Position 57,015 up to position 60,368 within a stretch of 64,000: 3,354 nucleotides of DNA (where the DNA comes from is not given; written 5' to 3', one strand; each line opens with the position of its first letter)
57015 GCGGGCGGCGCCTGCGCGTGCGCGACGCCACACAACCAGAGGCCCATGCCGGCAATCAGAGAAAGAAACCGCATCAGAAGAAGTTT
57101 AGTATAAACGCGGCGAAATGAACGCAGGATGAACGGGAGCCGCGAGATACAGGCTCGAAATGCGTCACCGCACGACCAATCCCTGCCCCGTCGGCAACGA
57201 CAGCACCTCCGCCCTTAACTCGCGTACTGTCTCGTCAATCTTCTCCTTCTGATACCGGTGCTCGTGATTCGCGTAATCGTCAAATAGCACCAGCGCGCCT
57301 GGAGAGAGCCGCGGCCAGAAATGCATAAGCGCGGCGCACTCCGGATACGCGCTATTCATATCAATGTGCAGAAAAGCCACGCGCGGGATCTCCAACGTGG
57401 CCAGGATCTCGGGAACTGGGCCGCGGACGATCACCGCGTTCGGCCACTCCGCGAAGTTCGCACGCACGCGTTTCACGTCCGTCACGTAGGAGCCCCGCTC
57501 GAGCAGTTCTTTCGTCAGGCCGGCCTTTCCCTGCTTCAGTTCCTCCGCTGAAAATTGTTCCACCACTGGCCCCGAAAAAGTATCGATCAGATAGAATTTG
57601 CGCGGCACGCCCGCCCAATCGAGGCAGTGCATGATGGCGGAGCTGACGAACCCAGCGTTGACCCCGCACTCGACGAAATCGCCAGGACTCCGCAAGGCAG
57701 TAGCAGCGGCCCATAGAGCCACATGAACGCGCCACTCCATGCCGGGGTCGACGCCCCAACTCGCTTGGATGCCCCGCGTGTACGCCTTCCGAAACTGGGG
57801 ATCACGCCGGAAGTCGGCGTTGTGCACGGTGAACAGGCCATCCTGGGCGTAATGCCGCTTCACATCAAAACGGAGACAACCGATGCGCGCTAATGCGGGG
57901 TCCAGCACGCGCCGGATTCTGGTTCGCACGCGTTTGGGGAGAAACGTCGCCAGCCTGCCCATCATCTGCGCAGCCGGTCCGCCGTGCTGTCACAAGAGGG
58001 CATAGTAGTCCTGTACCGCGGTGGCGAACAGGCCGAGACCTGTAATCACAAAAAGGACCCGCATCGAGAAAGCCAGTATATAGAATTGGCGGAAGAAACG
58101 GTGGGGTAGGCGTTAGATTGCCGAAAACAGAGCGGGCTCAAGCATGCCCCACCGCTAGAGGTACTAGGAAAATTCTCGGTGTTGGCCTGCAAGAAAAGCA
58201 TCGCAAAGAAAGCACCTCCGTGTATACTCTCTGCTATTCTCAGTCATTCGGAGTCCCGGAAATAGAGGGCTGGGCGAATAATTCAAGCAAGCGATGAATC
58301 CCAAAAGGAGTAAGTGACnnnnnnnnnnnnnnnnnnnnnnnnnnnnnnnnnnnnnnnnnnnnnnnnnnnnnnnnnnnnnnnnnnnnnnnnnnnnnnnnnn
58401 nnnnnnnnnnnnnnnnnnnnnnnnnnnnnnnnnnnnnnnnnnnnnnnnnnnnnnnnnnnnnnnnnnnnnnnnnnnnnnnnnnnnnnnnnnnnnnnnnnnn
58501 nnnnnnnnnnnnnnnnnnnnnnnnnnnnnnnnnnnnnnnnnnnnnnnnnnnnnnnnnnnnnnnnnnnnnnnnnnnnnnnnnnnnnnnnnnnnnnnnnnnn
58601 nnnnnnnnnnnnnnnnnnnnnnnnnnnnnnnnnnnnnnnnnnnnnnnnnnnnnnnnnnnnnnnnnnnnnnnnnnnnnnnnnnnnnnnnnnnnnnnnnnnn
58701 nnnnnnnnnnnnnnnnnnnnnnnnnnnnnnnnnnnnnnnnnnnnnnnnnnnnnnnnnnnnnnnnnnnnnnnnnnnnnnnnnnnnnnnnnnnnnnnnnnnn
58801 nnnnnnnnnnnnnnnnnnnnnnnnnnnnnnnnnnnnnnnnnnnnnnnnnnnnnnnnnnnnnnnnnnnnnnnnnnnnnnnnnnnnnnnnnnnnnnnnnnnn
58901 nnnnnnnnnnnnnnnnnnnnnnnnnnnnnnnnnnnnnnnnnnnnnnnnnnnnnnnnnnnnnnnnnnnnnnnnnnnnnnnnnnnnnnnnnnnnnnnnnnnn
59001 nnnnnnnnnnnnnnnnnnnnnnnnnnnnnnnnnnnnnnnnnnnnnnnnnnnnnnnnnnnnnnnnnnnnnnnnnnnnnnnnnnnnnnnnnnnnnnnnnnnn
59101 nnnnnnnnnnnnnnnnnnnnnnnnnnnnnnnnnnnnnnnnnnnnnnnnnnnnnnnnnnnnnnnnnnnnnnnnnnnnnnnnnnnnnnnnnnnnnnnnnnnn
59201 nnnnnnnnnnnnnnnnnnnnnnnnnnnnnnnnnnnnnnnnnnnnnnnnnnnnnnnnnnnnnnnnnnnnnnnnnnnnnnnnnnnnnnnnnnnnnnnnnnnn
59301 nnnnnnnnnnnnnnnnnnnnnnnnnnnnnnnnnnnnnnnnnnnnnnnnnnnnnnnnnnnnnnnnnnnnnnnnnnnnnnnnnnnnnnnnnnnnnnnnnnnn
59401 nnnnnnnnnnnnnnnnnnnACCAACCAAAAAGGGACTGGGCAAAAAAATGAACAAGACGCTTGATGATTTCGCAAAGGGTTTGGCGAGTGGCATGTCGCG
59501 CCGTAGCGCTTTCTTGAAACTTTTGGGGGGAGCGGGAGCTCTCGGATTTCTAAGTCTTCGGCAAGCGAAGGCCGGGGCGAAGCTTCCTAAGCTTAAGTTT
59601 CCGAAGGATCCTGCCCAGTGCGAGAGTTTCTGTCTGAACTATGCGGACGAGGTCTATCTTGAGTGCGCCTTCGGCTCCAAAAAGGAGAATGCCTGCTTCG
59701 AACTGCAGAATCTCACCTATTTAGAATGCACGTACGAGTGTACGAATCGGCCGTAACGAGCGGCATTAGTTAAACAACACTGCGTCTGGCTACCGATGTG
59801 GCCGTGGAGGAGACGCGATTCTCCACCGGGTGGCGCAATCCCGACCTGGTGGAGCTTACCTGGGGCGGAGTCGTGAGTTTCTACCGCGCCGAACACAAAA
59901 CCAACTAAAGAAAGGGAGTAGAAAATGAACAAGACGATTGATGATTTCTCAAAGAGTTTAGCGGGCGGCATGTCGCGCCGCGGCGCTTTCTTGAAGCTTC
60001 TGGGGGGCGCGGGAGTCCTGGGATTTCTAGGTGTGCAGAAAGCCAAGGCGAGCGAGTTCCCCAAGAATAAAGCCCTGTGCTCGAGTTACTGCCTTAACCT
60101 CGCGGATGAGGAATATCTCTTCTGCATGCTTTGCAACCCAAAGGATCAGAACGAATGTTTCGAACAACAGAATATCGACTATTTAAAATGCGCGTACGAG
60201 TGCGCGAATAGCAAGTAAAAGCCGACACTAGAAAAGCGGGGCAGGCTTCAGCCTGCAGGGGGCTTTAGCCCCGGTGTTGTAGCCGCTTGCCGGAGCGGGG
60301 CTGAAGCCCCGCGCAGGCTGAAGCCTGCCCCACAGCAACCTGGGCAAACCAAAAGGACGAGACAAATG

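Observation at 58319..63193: Candidate undescribed periplasmic system: three Tat-signal six-cysteine mini-proteins with a membrane-anchored double-thioredoxin protein, an 8-Cys secreted protein and a DoxX/MauE/HTTM-like membrane protein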

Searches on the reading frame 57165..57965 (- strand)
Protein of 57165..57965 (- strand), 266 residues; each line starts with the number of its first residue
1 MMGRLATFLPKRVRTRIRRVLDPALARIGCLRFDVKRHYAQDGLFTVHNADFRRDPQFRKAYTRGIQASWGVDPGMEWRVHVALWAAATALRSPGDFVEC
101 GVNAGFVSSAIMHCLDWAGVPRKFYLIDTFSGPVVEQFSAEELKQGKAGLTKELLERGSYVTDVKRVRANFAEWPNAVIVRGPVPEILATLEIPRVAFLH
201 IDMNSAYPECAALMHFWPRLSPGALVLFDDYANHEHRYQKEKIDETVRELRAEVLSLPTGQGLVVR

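Call 3: search_protein_families(library=pfam, proteins=[window:57165-57965:-], max_evalue=1)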
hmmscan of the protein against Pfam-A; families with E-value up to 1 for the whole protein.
window:57165-57965:- (266 aa): 2 families
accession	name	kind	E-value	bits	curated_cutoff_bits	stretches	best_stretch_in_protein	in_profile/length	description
PF05711.17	TylF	-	5.8e-11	42.6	23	1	94-236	92-234/264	Macrocin-O-methyltransferase (TylF)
PF13578.12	Methyltransf_24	-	1.6e-10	42.2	26.3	1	98-231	1-105/105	Methyltransferase domain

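Call 4: search_protein_families(library=ncbifam, proteins=[window:57165-57965:-], max_evalue=1)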
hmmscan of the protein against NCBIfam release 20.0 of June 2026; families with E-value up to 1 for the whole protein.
window:57165-57965:- (266 aa): 0 families

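Call 8: search_protein_families(library=padloc, proteins=[window:57165-57965:-], max_evalue=0.1)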
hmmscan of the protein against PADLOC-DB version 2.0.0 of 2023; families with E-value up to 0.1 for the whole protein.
window:57165-57965:- (266 aa): 0 families

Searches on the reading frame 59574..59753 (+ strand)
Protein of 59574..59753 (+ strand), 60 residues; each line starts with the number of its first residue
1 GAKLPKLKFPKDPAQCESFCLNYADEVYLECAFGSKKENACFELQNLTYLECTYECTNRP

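Call 34: predict_structure(alignment_id=A3)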
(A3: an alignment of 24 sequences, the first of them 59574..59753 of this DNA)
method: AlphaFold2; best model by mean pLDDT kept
length: 60 residues; sequences in the alignment: 24
mean_pLDDT: 89.6   pTM: 0.75
mean pLDDT of the five models: 89.6, 88.9, 88.1, 87.7, 87.3
residues with pLDDT >= 90: 45; 70-90: 10; 50-70: 3; < 50: 2
segments of 3 or more residues with pLDDT < 50: none
pLDDT, mean of each block of 10 residues (from residue 1): 72 95 96 90 96 88
secondary structure, 60 per line:
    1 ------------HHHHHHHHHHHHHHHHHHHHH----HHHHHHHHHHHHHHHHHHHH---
elements in order: H13-33 H38-57

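Call 37: fold_search(model_id=the predicted structure, library=pdb)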
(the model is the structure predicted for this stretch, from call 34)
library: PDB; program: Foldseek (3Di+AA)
matches with E <= 10: 33; with E <= 0.001: 0
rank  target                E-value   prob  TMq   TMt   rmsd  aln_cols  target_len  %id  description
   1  7e8j_A                2.5e+00  0.38  0.61  0.21  10.3        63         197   11  Crystal structure of Proteinaceous RNase P (PRORP) from Thermococcus celer (released 2022-03-02)
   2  8ssf_B                3.0e+00  0.06  0.30  0.13   9.3        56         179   12  Minimal protein-only/RNA-free Ribonuclease P from Hydrogenobacter thermophilus (released 2023-10-18)
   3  4uzx_MODEL_1_A        3.4e+00  0.25  0.45  0.41   6.5        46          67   13  High-resolution NMR structures of the domains of Saccharomyces cerevisiae Tho1 (released 2014-12-17)
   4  7e8j_B                3.8e+00  0.20  0.54  0.21  10.2        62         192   11  Crystal structure of Proteinaceous RNase P (PRORP) from Thermococcus celer (released 2022-03-02)
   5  8kd9_D                3.8e+00  0.09  0.34  0.13   9.1        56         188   20  Cryo-EM structure of Aquifex aeolicus minimal protein-only RNase P (HARP) in complex with pre-tRNAs (released 2024-08-14)
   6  8kd9_L                4.1e+00  0.08  0.33  0.14   9.0        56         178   20  Cryo-EM structure of Aquifex aeolicus minimal protein-only RNase P (HARP) in complex with pre-tRNAs (released 2024-08-14)
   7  8yy9_O                4.6e+00  0.66  0.73  0.83   1.0        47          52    6  Cryo-EM structure of a tri-heme cytochrome-associated RC-LH1 complex from a marine photoheterotrophic bacterium, purif (released 2025-04-02)
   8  8kd9_H                4.6e+00  0.07  0.32  0.13   9.2        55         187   20  Cryo-EM structure of Aquifex aeolicus minimal protein-only RNase P (HARP) in complex with pre-tRNAs (released 2024-08-14)
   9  9n4g_B                4.9e+00  0.60  0.50  0.18   0.9        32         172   25  YehD Receptor Binding Domain (released 2025-11-26)
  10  5ys9_A                5.2e+00  0.25  0.53  0.06   4.3        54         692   18  Crystal structure of acyl-coA oxidase3 from Yarrowia lipolytica (released 2018-02-28)
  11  8r1u_A                6.3e+00  0.01  0.20  0.08  10.8        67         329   19  MUC5AC D3 assembly. SNP rs878913005: Arg1201Trp. (released 2025-03-12)
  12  2gez_A                6.7e+00  0.21  0.61  0.25   8.9        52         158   15  Crystal structure of potassium-independent plant asparaginase (released 2006-07-25)
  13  9n4g_A                6.7e+00  0.16  0.37  0.15   3.2        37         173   24  YehD Receptor Binding Domain (released 2025-11-26)
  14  4kar_D                6.7e+00  0.12  0.44  0.13   9.7        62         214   14  Crystal structure of FDTS (TM0449) mutant (H53D) with FAD (released 2014-03-26)
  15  4gtl_D                6.7e+00  0.12  0.44  0.13   9.7        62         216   14  T. Maritima FDTS (R174K mutant) with FAD (released 2012-10-17)
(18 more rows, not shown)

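Call 80: search_solved_structures(query=A3, max_evalue=1)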
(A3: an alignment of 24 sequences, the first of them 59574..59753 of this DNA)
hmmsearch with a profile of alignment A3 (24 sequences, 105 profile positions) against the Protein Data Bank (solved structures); distinct sequences matched with E-value up to 1: 3.
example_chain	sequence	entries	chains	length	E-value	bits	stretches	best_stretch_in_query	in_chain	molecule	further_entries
7ksq_H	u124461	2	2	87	0.79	13.3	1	7-40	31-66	PsaH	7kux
6l35_H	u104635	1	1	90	0.82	13.3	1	7-40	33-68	PsaH photosystem I reaction center subunit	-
7xqp_H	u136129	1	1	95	0.92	13.1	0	7-40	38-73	PsaH photosystem I reaction center subunit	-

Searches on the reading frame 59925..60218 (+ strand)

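Call 3: search_protein_families(library=pfam, proteins=[window:59925-60218:+], max_evalue=1)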
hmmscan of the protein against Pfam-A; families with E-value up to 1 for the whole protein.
window:59925-60218:+ (97 aa): 1 family
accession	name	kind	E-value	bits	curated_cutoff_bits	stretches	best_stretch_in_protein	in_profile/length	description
PF03244.19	PSI_PsaH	-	0.089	12.8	25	1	6-43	81-119/139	Photosystem I reaction centre subunit VI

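Call 4: search_protein_families(library=ncbifam, proteins=[window:59925-60218:+], max_evalue=1)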
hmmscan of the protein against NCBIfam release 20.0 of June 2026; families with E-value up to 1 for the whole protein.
window:59925-60218:+ (97 aa): 1 family
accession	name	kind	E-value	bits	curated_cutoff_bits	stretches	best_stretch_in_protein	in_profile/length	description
NF011283.0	PRK14693.1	equivalog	0.022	13.3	686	1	21-86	397-461/552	hypothetical protein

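Call 8: search_protein_families(library=padloc, proteins=[window:59925-60218:+], max_evalue=0.1)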
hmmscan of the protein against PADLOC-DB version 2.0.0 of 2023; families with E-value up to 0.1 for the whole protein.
window:59925-60218:+ (97 aa): 0 families
